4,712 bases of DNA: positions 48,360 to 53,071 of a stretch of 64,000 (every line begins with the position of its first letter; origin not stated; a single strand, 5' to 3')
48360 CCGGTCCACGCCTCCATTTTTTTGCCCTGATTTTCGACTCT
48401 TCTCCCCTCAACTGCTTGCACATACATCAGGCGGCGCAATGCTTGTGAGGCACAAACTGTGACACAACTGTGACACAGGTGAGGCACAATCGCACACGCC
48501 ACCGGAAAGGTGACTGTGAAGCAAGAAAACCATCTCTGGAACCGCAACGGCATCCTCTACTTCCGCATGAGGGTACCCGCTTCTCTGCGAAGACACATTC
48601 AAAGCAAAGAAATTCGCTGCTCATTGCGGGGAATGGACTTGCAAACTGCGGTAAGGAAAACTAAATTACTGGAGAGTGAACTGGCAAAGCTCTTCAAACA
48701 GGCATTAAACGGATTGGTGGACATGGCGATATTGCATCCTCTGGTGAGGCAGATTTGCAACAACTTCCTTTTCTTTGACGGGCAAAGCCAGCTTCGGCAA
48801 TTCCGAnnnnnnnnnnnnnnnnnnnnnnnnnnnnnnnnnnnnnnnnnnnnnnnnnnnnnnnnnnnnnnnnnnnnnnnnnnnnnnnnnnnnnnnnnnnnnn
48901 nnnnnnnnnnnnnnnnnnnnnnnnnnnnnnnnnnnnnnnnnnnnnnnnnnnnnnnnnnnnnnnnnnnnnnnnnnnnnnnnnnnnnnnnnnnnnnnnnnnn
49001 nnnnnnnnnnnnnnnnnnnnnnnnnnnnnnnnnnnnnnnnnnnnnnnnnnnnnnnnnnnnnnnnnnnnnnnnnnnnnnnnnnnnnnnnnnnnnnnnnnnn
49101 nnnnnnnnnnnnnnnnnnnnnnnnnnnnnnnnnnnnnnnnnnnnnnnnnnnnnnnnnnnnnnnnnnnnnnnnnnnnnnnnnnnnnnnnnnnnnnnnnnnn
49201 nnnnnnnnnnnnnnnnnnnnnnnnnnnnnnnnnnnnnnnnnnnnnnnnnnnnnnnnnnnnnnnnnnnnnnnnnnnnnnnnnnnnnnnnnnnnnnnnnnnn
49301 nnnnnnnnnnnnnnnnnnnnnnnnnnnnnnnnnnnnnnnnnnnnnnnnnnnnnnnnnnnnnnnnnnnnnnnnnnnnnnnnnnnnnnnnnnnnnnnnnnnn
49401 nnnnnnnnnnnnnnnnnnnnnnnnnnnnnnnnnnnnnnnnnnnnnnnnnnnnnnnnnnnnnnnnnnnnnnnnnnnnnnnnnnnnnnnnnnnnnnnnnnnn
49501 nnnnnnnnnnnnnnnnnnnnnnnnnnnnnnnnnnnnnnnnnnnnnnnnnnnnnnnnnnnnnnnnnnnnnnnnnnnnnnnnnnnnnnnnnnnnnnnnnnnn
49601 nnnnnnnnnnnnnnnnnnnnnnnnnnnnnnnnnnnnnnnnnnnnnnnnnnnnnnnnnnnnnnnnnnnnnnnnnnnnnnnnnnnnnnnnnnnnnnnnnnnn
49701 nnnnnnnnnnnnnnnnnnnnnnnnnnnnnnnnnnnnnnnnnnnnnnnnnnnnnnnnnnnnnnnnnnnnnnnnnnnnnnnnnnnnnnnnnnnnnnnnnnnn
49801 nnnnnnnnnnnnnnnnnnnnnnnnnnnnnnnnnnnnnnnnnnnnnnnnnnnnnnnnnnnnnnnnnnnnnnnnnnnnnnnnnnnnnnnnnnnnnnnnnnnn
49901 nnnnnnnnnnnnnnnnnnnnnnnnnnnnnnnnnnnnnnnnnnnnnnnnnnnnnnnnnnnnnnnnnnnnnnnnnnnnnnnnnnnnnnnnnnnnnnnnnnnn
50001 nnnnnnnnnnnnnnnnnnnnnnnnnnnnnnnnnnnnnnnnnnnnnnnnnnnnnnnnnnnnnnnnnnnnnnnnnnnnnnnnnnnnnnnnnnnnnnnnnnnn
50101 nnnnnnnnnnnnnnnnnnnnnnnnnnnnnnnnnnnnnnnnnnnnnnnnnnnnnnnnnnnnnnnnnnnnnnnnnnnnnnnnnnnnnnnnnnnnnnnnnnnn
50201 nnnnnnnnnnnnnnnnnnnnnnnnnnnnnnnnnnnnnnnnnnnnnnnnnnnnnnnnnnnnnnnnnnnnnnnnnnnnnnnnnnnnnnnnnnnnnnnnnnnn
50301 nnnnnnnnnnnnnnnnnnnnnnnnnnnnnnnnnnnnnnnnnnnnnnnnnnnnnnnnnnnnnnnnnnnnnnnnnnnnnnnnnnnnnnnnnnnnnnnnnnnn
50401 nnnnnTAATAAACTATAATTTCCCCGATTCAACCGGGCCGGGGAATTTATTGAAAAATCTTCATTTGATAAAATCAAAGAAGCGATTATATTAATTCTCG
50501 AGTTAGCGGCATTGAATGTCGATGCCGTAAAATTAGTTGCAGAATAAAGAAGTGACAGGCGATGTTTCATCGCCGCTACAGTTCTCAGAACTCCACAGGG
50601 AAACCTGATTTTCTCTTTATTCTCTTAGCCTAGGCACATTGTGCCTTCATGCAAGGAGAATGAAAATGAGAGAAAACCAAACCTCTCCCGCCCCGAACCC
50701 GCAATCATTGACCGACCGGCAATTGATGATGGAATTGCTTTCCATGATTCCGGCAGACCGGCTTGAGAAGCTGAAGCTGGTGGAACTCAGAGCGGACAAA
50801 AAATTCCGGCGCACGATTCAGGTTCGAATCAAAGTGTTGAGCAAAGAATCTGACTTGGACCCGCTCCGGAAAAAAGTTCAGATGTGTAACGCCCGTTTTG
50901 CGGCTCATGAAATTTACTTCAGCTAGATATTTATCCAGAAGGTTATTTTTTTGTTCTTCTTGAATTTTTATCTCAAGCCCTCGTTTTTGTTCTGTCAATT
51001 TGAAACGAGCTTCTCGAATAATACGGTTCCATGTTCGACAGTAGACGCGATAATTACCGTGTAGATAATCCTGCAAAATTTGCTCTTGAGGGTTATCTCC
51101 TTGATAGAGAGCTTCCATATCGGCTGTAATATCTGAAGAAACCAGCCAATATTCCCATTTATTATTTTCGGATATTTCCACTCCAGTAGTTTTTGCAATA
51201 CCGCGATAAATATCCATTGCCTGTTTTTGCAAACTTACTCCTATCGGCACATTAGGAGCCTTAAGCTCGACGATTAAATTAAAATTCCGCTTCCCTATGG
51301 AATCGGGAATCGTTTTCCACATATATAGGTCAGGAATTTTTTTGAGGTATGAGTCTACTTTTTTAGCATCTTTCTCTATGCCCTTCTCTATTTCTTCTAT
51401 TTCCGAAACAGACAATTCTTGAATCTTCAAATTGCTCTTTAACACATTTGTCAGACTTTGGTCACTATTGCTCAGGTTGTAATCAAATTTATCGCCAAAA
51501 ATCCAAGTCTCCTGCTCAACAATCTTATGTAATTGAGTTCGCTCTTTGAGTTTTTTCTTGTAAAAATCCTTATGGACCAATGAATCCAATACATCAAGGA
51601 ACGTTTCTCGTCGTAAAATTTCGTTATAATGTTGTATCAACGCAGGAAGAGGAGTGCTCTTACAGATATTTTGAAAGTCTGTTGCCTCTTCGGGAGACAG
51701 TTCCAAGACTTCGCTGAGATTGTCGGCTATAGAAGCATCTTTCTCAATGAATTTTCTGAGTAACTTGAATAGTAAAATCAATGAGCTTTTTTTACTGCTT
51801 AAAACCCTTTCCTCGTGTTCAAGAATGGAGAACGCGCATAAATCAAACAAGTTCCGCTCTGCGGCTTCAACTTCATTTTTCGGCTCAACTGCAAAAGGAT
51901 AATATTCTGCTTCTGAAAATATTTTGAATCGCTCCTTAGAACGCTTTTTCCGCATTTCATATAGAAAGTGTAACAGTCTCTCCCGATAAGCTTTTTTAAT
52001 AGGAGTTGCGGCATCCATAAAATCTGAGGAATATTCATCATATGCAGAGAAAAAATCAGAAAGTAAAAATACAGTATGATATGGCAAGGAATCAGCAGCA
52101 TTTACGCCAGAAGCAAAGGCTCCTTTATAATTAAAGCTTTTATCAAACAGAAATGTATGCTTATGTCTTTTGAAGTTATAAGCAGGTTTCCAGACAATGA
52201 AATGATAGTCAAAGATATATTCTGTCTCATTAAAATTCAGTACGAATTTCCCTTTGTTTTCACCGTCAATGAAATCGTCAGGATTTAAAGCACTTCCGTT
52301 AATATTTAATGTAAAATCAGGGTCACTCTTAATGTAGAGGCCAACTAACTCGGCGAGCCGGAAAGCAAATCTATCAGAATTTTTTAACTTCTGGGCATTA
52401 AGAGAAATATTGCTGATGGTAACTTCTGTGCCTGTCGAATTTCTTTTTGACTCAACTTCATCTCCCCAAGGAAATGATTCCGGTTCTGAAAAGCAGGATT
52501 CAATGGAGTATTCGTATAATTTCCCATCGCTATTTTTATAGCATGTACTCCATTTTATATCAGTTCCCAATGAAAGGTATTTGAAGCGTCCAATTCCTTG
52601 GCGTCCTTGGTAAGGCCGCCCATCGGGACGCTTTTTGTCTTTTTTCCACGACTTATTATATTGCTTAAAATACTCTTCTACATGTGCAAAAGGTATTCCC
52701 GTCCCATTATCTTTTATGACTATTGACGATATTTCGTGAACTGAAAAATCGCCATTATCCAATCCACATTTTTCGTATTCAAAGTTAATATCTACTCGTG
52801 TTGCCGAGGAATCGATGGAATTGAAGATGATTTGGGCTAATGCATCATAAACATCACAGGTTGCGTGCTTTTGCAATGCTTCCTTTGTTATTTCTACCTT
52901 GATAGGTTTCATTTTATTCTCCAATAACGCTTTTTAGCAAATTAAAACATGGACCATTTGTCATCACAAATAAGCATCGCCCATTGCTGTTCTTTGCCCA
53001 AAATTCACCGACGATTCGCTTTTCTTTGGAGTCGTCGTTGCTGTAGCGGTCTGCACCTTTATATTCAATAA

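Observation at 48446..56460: Near-identical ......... arrays inside both island ends: candidate DNA target of a DUF6538-type integrase domain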

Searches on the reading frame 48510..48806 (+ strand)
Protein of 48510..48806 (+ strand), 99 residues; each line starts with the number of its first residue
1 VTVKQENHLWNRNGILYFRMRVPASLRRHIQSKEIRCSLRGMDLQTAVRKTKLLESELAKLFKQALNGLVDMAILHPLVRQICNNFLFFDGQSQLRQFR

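Call 50: predict_structure(alignment_id=A2)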
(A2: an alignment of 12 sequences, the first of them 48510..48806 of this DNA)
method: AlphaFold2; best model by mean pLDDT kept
length: 99 residues; sequences in the alignment: 12
mean_pLDDT: 83.6   pTM: 0.73
mean pLDDT of the five models: 83.6, 82.0, 82.0, 81.8, 81.4
residues with pLDDT >= 90: 59; 70-90: 23; 50-70: 4; < 50: 13
segments of 3 or more residues with pLDDT < 50: 1-4, 91-99
pLDDT, mean of each block of 10 residues (from residue 1): 63 91 93 90 89 93 95 92 80 45
secondary structure, 60 per line:
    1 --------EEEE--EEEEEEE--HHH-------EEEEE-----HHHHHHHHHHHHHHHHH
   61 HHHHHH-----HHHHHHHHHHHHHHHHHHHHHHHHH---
elements in order: E9-12 E15-21 E34-38 H44-66 H72-96
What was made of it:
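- On Arm-binding-domain tyrosine integrases (lambda-Int-like): AlphaFold model with pLDDT 83.6: E9-12, E15-21, E34-38, H44-66 (call 50).
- The AlphaFold model of residues 1-99 has pLDDT 83.6, with strands 9-12, 15-21 and 34-38 and a helix at 44-66 (call 50).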

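Call 52: fold_search(model_id=the predicted structure, library=pdb)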
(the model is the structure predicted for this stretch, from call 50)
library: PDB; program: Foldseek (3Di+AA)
matches with E <= 10: 63; with E <= 0.001: 0
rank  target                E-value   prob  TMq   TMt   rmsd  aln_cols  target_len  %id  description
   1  4p6z_S                7.8e-01  0.25  0.38  0.28   8.5       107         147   13  Crystal structure of the human BST2 cytoplasmic domain and the HIV-1 Vpu cytoplasmic domain bound to the clathrin adap (released 2014-05-21)
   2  1ifq_A                8.3e-01  0.21  0.36  0.31   6.2        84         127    7  Sec22b N-terminal domain (released 2001-05-02)
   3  3bjb_F                1.0e+00  0.87  0.44  0.24   2.3        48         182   19  Crystal structure of a TetR transcriptional regulator from Rhodococcus sp. RHA1 (released 2007-12-18)
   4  3bjb_B                1.2e+00  0.77  0.44  0.25   2.9        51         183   18  Crystal structure of a TetR transcriptional regulator from Rhodococcus sp. RHA1 (released 2007-12-18)
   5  3bjb_E                1.6e+00  0.63  0.43  0.25   2.8        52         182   17  Crystal structure of a TetR transcriptional regulator from Rhodococcus sp. RHA1 (released 2007-12-18)
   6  3bjb_A                1.6e+00  0.57  0.42  0.25   2.5        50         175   20  Crystal structure of a TetR transcriptional regulator from Rhodococcus sp. RHA1 (released 2007-12-18)
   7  8p2f_2                2.0e+00  0.33  0.35  0.51   7.8        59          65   17  Staphylococcus aureus 70S ribosome with elongation factor G locked with fusidic acid cyclopentane in post-translocatio (released 2024-05-01)
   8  3bjb_C                2.2e+00  0.60  0.44  0.25   2.7        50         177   18  Crystal structure of a TetR transcriptional regulator from Rhodococcus sp. RHA1 (released 2007-12-18)
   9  5uae_B                2.3e+00  0.47  0.40  0.64   5.0        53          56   19  Crystal structure of the coiled-coil domain from Listeria Innocua Phage Integrase (Trigonal Form) (released 2017-05-24)
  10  4hmy_S                2.3e+00  0.07  0.27  0.21   8.6       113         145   10  Structural basis for recruitment and activation of the AP-1 clathrin adaptor complex by Arf1 (released 2013-03-06)
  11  2yz0_MODEL_1_A        2.8e+00  0.08  0.29  0.23   7.1        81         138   10  Solution Structure of RWD/GI domain of Saccharomyces cerevisiae GCN2 (released 2008-05-06)
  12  4b93_A                2.9e+00  0.13  0.38  0.28   9.2        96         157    6  Complex of Vamp7 cytoplasmic domain with 2nd ankyrin repeat domain of Varp (released 2012-10-31)
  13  2nup_C                3.7e+00  0.08  0.40  0.32   6.7        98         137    8  Crystal Structure of the human Sec23a/24a heterodimer, complexed with the SNARE protein Sec22b (released 2007-05-22)
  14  2nut_C                4.0e+00  0.08  0.38  0.31   6.6        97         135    9  Crystal Structure of the human Sec23a/24a heterodimer, complexed with the SNARE protein Sec22b (released 2007-05-22)
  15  4r7j                  4.0e+00  0.05  0.20  0.08   6.5        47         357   15  Crystal Structure of Inosine 5'-monophosphate Dehydrogenase with the Internal Deletion Containing CBS Domain from Campyl (released 2014-09-17)
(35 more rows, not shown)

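Call 54: search_solved_structures(query=A2, max_evalue=10, show_alignments=3)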
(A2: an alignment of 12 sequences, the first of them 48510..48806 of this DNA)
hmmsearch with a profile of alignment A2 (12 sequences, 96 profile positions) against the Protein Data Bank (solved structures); distinct sequences matched with E-value up to 10: 13.
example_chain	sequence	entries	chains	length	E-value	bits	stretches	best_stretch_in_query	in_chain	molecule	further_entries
2oxo_A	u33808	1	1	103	0.15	15.7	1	17-70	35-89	Integrase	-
8cli_B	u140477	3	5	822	0.46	14.1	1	47-90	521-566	General transcription factor 3C polypeptide 4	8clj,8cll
1z19_A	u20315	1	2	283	0.57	13.8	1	17-73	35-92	Integrase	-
6vfi_A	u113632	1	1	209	0.58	13.8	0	30-87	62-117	O43_dn18A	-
1p7d_A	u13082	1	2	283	0.61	13.7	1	17-73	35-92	Integrase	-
1z1b_A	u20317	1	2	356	0.84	13.3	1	17-73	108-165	Integrase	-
7nfx_x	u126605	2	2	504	0.87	13.2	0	55-90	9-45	Signal recognition particle 54 kDa protein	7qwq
5j0n_E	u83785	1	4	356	0.88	13.2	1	17-73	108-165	Integrase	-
1z1g_A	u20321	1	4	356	0.88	13.2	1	17-73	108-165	Integrase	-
2j37_W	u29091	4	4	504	0.89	13.2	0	55-90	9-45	SIGNAL RECOGNITION PARTICLE 54 KDA PROTEIN (SRP54) | Signal recognition particle 54 kDa protein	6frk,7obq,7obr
8crx_D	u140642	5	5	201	1.1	12.9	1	17-66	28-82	30S ribosomal protein S4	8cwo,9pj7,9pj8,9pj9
3gqc_A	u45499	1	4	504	1.7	12.3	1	38-85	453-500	DNA repair protein REV1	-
9h3c_A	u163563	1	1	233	1.7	12.3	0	37-88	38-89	De novo designed tandem repeat protein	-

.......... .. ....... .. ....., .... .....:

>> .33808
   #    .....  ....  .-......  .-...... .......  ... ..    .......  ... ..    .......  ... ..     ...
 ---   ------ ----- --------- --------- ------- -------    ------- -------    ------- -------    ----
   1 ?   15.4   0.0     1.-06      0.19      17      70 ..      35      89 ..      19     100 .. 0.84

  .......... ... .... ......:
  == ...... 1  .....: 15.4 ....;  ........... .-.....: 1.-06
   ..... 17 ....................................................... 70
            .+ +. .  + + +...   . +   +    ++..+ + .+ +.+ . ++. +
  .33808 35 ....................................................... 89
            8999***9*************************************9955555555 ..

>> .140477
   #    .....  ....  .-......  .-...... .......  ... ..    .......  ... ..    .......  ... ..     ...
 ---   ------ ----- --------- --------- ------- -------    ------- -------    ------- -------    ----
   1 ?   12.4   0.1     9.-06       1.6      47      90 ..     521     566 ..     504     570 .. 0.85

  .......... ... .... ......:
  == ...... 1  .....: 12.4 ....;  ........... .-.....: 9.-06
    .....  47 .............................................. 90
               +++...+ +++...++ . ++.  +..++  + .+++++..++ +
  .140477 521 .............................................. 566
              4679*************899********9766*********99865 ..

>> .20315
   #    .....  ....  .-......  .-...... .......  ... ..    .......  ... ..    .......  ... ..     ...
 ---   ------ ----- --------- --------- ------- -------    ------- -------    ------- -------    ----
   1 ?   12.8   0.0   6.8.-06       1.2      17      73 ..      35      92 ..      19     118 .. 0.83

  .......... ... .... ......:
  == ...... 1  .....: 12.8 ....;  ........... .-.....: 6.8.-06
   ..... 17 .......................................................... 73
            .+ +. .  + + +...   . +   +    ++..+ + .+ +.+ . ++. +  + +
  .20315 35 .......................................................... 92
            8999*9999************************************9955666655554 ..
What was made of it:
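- On Arm-binding-domain tyrosine integrases (lambda-Int-like): The profile against PDB sequences gave only E 0.15-0.9 matches, to the lambda Int core-binding region (call 54).
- The N-terminal profile found only weak matches (E 0.15-0.9) to lambda Int, and these fall in its core-binding region, not its arm-binding domain (call 54).
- Tried and rejected: The N-terminal profile against PDB sequences gave only weak, misplaced matches to lambda Int (call 54).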

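Call 55: search_protein_families(library=pfam, proteins=[window:48510-48806:+], max_evalue=10)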
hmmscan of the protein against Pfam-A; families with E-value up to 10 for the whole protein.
window:48510-48806:+ (99 aa): 1 family
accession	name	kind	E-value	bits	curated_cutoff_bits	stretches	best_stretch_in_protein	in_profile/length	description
PF20172.3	DUF6538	-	3.4e-15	55.9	27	1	8-65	1-58/60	Domain of unknown function (DUF6538)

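Call 58: fold_search(model_id=the predicted structure, library=viral)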
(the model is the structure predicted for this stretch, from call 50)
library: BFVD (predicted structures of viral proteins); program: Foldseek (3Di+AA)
matches with E <= 10: 172; with E <= 0.001: 0
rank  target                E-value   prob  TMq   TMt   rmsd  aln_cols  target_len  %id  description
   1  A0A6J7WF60            3.0e-01  0.44  0.38  0.37  12.7       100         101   12  Uncharacterized protein [uncultured Caudovirales phage]
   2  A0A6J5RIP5            7.8e-01  0.28  0.32  0.33   7.2        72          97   26  Uncharacterized protein [uncultured Caudovirales phage]
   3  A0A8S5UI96            9.9e-01  0.69  0.52  0.46   4.4        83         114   12  Uncharacterized protein [Myoviridae sp. ctu2j3]
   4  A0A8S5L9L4            1.4e+00  0.25  0.46  0.30   8.6       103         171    7  Uncharacterized protein [Myoviridae sp. ctPuP5]
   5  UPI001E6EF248         1.4e+00  0.21  0.24  0.41   3.2        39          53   15  (no name look-up for this kind of identifier)
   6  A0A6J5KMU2            1.4e+00  0.08  0.21  0.03  17.2        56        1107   18  Intramolecular chaperone auto-processing domain containing protein [uncultured Caudovirales phage]
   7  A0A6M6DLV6            1.8e+00  0.04  0.19  0.08  14.9       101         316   14  (no name in the UniProt tables at hand)
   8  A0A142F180            1.9e+00  0.25  0.31  0.39   5.0        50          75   24  Spo0E like sporulation regulatory protein [Bacillus phage Shbh1]
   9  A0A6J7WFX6            1.9e+00  0.14  0.38  0.25  15.7       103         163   16  Uncharacterized protein [uncultured Caudovirales phage]
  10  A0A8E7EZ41            1.9e+00  0.11  0.34  0.12  13.8       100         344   16  (no name in the UniProt tables at hand)
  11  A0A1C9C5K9            1.9e+00  0.08  0.31  0.17  16.5       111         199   10  Uncharacterized protein [Heterosigma akashiwo virus 01]
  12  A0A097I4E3            2.2e+00  0.35  0.40  0.45   5.2        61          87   13  NS4 [Wallal virus]
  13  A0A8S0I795            2.3e+00  0.15  0.23  0.33   4.4        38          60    3  (no name in the UniProt tables at hand)
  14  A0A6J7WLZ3            2.4e+00  0.38  0.40  0.68   3.7        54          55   15  Uncharacterized protein [uncultured Caudovirales phage]
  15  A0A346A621            2.4e+00  0.08  0.32  0.28  15.2        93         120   10  (no name in the UniProt tables at hand)
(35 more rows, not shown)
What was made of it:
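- Foldseek with the N-terminal model found nothing significant in the PDB or BFVD (calls 52, 58).
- Tried and rejected: Foldseek with the N-terminal model against the PDB and BFVD gave nothing significant (calls 52, 58).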

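Call 89: search_protein_representatives(alignment_id=A2)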
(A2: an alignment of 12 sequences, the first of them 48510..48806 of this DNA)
Query: 12 sequences, 96 profile positions. Proteins with E-value up to 0.001 (for the whole library): 4612; up to 1e-10: 116; up to 1e-30: 4. The best 150 are listed.
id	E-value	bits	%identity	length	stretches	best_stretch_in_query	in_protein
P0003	8.9e-34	131.9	-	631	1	1-95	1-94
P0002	1.7e-33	131.0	-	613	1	1-94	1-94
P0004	4.8e-32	126.3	-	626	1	1-95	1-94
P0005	1.9e-31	124.4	-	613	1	1-94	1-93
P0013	2.7e-30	120.7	-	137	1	2-94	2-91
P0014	3.4e-30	120.4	-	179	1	2-93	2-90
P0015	3.2e-29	117.2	-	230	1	5-93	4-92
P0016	3.3e-26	107.6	-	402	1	1-94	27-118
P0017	1.1e-25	105.9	-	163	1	1-95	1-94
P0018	2.7e-25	104.7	-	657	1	5-93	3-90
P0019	7.3e-25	103.3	-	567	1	1-94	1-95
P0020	4.8e-24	100.7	-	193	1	5-94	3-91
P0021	5.1e-23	97.4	-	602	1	5-90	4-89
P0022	4.4e-22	94.4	-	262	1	5-94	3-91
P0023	3.9e-21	91.3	-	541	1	2-89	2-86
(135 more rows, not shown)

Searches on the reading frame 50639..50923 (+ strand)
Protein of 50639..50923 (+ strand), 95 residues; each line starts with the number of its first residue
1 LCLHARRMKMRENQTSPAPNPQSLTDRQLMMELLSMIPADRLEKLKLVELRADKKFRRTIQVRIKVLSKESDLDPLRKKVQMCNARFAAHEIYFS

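Call 8: search_protein_families(library=pfam, proteins=[window:50639-50923:+], max_evalue=0.01)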
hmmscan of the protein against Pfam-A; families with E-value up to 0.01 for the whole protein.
window:50639-50923:+ (95 aa): 0 families

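Call 41: search_protein_families(library=phrogs, proteins=[window:50639-50923:+], max_evalue=0.01)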
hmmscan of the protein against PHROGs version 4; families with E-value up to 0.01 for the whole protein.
window:50639-50923:+ (95 aa): 0 families

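Call 42: search_protein_families(library=ncbifam, proteins=[window:50639-50923:+], max_evalue=0.01)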
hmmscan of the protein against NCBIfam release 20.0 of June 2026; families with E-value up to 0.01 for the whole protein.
window:50639-50923:+ (95 aa): 0 families

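Call 55: search_protein_families(library=pfam, proteins=[window:50639-50923:+], max_evalue=10)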
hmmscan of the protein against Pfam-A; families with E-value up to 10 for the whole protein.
window:50639-50923:+ (95 aa): 0 families
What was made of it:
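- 50639..50926 (+): Small conserved gene of unknown function (p90) next to int; last part of the conserved left module 48359-50907. No Pfam, PHROG or NCBIfam hit (calls 8, 41, 42, 55)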

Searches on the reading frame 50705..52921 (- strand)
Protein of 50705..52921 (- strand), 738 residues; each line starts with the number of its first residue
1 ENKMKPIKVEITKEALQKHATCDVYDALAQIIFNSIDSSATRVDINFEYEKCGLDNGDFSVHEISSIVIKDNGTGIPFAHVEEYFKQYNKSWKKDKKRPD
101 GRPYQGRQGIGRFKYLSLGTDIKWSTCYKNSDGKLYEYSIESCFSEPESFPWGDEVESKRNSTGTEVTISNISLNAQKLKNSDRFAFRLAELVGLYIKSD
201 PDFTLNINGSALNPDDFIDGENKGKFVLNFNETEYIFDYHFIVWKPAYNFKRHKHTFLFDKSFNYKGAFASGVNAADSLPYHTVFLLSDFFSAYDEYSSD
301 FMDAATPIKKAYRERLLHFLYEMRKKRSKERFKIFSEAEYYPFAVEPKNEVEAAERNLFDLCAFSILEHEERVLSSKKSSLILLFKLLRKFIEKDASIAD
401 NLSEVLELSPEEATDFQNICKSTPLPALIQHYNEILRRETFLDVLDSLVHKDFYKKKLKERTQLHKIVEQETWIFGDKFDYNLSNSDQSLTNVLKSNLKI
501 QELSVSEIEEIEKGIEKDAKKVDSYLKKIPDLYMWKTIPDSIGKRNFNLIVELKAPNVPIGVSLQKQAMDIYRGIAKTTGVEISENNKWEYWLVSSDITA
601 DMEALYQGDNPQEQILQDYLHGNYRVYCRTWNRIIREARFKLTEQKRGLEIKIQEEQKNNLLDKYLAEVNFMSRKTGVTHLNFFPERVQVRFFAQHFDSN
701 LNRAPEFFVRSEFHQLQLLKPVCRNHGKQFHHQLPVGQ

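Call 8: search_protein_families(library=pfam, proteins=[window:50705-52921:-], max_evalue=0.01)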
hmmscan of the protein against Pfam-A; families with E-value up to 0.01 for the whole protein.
window:50705-52921:- (738 aa): 1 family
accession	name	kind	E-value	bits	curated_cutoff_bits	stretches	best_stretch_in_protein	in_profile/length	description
PF13589.12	HATPase_c_3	-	1.9e-13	51.1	25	1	26-137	5-102/137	Histidine kinase-, DNA gyrase B-, and HSP90-like ATPase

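Call 10: search_protein_families(library=padloc, proteins=[window:50705-52921:-], max_evalue=0.01)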
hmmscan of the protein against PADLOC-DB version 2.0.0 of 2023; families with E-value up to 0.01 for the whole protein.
window:50705-52921:- (738 aa): 0 families

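Call 41: search_protein_families(library=phrogs, proteins=[window:50705-52921:-], max_evalue=0.01)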
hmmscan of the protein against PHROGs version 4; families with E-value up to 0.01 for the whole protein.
window:50705-52921:- (738 aa): 1 family
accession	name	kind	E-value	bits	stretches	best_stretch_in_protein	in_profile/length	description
phrog_6203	-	unknown function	1.7e-45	156.8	2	20-234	18-224/644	-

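Call 42: search_protein_families(library=ncbifam, proteins=[window:50705-52921:-], max_evalue=0.01)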
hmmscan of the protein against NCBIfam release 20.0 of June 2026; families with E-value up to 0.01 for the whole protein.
window:50705-52921:- (738 aa): 3 families
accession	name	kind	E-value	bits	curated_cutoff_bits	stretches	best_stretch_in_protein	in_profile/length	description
NF050001.1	restrict_BbrUII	equivalog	3.8e-11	42.2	550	1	28-231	25-221/659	BbrUII/HgiDII family restriction enzyme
NF041932.1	MzaB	equivalog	0.0035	15.8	850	1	26-94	14-71/480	MZA anti-phage system associated ATPase MzaB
TIGR00585.2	mutl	equivalog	0.0036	16.2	180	1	34-89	31-74/555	DNA mismatch repair endonuclease MutL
